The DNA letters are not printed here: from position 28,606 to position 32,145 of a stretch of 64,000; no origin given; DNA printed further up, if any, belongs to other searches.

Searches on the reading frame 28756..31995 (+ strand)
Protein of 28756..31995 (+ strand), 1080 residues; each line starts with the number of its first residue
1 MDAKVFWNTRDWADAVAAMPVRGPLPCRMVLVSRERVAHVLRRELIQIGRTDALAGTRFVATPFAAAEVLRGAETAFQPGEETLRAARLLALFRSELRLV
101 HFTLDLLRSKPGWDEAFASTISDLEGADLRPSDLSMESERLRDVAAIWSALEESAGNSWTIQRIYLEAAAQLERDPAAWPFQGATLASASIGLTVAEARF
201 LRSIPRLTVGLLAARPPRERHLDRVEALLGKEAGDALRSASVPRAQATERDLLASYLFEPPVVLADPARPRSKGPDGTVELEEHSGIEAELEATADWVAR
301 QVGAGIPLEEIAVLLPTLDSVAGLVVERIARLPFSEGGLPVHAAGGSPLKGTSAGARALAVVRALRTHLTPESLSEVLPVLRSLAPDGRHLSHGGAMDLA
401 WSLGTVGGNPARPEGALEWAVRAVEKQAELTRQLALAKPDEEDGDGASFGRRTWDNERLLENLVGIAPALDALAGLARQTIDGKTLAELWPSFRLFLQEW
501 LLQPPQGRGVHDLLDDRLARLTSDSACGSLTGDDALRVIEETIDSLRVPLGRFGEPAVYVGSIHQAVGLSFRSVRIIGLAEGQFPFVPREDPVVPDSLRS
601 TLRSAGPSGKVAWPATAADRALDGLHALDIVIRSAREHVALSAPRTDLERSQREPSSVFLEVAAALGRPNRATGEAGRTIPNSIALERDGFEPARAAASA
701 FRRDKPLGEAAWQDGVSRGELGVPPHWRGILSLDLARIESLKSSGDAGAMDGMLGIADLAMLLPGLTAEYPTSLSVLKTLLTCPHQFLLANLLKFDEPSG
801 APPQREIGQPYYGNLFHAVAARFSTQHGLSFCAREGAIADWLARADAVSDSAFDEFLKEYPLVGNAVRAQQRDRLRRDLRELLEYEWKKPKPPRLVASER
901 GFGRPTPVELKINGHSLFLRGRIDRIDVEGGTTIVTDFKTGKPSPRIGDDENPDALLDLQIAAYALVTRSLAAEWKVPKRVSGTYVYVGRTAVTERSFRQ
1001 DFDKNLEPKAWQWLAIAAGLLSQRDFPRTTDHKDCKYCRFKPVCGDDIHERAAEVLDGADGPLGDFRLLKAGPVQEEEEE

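Call 3: search_protein_families(library=pfam, proteins=[window:28756-31995:+], max_evalue=0.1)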
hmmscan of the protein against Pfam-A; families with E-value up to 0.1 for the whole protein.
window:28756-31995:+ (1080 aa): 2 families
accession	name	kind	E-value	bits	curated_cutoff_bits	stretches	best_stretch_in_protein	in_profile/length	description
PF12705.13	PDDEXK_1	-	1.9e-33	116.8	22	1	772-1044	2-246/247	PD-(D/E)XK nuclease superfamily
PF13361.12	UvrD_C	-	0.063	13.1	25.6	0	556-585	285-314/350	UvrD-like helicase C-terminal domain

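Call 4: search_protein_families(library=padloc, proteins=[window:28756-31995:+], max_evalue=0.1)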
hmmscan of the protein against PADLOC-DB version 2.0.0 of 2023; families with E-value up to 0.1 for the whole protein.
window:28756-31995:+ (1080 aa): 10 families
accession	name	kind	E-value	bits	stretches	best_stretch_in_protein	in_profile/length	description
PDLC01250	Cas4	-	9.3e-08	30.5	1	908-1044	51-167/168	"CAS-I,CAS-II,CAS-III,CAS-IV,CAS-V,CAS-VI; acquisition_associated"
PDLC00943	Cas4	-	7.5e-07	27.3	1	911-1044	60-178/180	CRISPR-associated protein Cas4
PDLC01447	Cas4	-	2.8e-05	22.6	1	912-1045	47-158/161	"CAS-I,CAS-II,CAS-III,CAS-IV,CAS-V,CAS-VI; acquisition_associated"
PDLC00944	Cas4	-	4.8e-05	21.6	1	898-1044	48-176/177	Cas4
PDLC02034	Cas4d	-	7.1e-05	20.5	1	912-1045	65-181/192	-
PDLC01773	Cas4c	-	0.00011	19.6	1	909-1051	76-200/229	-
PDLC02067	Cas1b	-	0.00031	17.6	1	909-1045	47-175/533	-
PDLC01611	Cas4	-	0.011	14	1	915-1044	53-156/158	"CAS-I,CAS-II,CAS-III,CAS-IV,CAS-V,CAS-VI; acquisition_associated"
PDLC01747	Cas1g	-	0.022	11.3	1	909-1047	53-179/523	-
PDLC02083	Cas4_II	-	0.028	12.8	1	915-1046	71-185/186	-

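Call 57: search_protein_families(library=ncbifam, proteins=[window:28756-31995:+], max_evalue=0.01)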
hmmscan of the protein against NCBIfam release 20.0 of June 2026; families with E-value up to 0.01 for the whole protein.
window:28756-31995:+ (1080 aa): 4 families
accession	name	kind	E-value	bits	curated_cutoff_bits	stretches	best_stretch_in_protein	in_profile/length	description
TIGR03623.1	TIGR03623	subfamily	1e-13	50.4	299.6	1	810-969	636-785/876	probable DNA repair protein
TIGR00372.1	cas4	equivalog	2.8e-06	27.3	65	1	911-1044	60-178/180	CRISPR-associated protein Cas4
TIGR02784.1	addA_alphas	equivalog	5.6e-05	21.7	860.75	1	909-971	1057-1117/1138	double-strand break repair helicase AddA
TIGR02773.1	addB_Gpos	equivalog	8.6e-05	20.3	903.7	0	557-659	581-679/1159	helicase-exonuclease AddAB subunit AddB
